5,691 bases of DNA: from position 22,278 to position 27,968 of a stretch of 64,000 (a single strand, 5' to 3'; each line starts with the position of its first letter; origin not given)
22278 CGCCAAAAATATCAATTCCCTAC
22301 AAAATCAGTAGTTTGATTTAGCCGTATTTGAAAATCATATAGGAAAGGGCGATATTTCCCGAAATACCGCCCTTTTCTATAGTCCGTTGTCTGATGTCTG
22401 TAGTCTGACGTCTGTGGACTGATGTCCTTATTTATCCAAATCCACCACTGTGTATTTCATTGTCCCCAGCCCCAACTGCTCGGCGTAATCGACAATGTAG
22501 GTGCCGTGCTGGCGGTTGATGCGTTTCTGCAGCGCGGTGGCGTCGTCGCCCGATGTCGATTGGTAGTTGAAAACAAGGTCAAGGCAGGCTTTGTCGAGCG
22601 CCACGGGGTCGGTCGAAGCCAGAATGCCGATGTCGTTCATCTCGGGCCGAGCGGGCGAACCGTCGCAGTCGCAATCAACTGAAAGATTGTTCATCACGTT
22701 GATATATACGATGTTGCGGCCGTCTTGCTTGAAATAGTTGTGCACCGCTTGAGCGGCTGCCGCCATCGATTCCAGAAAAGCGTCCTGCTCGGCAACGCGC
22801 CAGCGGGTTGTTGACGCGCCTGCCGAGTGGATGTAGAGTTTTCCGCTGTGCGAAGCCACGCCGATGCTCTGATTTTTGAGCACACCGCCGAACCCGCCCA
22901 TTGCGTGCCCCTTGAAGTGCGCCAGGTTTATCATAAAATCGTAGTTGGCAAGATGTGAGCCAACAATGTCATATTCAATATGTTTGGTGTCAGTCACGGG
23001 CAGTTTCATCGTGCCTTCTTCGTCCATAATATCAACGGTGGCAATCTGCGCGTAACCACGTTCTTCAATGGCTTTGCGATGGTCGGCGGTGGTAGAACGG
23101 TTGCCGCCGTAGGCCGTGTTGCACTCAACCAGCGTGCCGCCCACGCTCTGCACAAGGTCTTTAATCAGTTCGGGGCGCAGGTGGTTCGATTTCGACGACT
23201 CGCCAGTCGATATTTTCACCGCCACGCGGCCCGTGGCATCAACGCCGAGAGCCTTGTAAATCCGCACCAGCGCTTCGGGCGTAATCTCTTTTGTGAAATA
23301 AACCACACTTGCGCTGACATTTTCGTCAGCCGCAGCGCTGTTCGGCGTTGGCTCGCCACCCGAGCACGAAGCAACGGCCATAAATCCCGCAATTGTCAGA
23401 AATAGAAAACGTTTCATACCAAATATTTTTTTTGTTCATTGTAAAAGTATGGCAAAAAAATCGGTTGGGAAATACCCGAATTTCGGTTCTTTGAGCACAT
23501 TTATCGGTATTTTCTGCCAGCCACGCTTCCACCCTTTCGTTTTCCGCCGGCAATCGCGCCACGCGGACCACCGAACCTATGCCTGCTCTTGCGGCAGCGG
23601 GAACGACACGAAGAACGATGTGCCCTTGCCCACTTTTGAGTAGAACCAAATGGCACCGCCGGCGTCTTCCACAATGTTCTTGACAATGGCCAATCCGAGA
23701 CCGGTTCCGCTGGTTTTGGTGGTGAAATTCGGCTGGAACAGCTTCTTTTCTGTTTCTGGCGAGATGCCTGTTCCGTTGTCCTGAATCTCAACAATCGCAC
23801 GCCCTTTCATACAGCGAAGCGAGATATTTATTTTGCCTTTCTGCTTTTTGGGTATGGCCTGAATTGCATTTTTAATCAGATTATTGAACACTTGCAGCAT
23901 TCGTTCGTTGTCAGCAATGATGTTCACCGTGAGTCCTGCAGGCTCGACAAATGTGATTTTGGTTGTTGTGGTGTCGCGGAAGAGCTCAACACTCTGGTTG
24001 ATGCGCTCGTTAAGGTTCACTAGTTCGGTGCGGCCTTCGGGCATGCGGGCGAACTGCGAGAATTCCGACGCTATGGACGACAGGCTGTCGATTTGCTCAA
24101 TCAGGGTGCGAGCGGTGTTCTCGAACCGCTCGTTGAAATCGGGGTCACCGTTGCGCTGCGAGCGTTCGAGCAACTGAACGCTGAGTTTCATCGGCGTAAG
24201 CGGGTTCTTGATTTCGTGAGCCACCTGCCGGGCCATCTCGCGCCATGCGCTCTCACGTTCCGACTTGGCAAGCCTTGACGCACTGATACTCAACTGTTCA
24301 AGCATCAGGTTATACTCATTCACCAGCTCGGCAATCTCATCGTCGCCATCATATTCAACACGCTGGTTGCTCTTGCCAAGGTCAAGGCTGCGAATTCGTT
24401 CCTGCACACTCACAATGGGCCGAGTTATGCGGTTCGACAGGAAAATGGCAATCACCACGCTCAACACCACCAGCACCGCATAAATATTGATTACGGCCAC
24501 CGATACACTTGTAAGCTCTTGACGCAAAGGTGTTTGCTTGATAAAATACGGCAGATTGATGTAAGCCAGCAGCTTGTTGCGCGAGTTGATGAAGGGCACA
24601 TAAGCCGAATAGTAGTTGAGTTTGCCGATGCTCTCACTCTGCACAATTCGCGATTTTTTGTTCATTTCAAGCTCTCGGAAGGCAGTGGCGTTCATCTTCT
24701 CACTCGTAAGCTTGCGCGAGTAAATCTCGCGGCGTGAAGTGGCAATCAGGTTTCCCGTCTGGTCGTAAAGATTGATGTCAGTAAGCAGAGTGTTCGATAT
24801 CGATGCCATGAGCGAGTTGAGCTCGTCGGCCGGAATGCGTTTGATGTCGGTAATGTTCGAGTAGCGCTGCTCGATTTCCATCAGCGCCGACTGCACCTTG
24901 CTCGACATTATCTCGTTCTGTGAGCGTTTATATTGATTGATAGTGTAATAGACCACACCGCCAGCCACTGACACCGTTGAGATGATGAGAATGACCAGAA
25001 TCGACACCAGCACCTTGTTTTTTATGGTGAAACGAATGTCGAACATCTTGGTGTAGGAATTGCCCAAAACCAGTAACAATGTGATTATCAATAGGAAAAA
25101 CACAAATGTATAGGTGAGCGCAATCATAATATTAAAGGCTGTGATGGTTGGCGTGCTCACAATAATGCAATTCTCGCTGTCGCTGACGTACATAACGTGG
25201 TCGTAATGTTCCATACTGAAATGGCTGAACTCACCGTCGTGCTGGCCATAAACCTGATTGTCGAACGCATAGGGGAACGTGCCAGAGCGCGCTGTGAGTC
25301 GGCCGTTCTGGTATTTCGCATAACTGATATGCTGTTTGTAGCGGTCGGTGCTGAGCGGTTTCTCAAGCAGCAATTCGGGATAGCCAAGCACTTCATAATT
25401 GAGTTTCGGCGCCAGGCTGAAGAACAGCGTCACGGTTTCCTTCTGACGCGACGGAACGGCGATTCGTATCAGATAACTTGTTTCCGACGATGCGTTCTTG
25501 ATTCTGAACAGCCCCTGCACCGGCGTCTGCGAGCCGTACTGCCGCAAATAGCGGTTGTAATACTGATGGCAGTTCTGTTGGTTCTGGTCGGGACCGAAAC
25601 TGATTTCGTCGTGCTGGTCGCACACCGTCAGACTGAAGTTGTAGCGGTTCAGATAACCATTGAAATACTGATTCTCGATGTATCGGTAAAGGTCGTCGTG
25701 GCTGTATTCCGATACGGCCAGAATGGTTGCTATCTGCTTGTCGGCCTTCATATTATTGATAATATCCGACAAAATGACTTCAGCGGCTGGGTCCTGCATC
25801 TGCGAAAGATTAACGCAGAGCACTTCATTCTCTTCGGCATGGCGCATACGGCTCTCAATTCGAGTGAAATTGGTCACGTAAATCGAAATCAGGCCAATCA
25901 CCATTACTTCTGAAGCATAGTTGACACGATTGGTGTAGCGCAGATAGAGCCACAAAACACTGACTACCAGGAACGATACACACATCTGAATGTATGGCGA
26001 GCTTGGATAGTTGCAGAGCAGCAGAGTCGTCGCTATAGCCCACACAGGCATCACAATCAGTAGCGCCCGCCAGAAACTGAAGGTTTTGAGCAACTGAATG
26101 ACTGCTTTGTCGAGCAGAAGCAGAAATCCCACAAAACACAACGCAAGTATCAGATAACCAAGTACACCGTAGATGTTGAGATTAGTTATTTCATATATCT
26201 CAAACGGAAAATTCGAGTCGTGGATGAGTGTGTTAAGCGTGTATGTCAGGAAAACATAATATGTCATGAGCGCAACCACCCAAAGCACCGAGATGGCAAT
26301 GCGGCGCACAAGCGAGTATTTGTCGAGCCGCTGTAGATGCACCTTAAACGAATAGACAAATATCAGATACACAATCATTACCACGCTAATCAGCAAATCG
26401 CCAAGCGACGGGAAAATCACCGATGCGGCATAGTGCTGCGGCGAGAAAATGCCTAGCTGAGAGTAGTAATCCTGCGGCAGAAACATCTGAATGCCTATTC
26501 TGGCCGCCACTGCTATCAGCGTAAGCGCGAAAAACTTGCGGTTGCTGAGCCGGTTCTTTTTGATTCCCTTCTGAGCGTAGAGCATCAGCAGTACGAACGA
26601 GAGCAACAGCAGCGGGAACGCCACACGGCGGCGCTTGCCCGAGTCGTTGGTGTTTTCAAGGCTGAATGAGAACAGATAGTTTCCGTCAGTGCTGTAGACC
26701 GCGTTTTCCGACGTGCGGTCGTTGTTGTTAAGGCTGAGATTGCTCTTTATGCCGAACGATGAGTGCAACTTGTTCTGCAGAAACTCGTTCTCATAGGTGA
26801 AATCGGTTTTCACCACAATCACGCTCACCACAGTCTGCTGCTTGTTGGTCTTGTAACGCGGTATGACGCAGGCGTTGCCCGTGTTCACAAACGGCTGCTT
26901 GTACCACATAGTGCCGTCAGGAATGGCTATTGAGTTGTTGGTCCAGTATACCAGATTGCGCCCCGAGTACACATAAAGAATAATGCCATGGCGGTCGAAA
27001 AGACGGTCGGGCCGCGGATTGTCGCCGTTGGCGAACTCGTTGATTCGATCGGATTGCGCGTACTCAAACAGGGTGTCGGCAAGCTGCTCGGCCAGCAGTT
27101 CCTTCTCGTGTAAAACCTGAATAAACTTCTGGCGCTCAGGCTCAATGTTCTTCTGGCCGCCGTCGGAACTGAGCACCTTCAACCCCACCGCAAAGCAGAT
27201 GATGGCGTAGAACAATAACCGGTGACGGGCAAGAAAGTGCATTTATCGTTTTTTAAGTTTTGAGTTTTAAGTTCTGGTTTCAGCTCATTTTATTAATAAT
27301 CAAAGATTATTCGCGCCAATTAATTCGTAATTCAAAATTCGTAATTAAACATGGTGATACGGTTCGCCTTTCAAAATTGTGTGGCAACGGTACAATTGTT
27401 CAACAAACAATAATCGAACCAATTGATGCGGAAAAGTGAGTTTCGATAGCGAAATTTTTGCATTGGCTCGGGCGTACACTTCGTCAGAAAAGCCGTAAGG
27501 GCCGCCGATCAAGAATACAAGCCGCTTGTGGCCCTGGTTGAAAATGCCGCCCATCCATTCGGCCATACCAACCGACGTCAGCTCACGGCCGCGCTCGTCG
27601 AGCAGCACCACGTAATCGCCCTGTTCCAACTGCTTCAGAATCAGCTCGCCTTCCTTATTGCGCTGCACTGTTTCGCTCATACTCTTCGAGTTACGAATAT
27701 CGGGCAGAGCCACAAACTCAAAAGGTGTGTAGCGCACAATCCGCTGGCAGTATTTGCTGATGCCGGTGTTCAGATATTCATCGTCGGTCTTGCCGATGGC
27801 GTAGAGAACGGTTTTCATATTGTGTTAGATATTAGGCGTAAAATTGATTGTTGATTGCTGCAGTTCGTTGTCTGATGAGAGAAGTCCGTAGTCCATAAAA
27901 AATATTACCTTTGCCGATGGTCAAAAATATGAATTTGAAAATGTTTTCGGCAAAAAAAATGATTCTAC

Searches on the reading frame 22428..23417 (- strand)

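Call 13: search_protein_families(library=pfam, proteins=[window:22428-23417:-], max_evalue=0.001)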
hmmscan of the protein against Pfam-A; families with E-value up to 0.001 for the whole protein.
window:22428-23417:- (329 aa): 1 family
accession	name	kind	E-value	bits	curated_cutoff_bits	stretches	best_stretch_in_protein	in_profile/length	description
PF04015.17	DUF362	-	2.2e-46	158.9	24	1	65-280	1-200/200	Domain of unknown function (DUF362)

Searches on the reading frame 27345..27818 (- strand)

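Call 12: search_protein_families(library=pfam, proteins=[window:27345-27818:-], max_evalue=0.001)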
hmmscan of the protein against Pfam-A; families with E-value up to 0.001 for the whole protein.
window:27345-27818:- (157 aa): 1 family
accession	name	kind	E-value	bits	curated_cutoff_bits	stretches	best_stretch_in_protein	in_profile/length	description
PF02590.22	SPOUT_MTase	-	2.5e-53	180.7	27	1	1-155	1-154/154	Predicted SPOUT methyltransferase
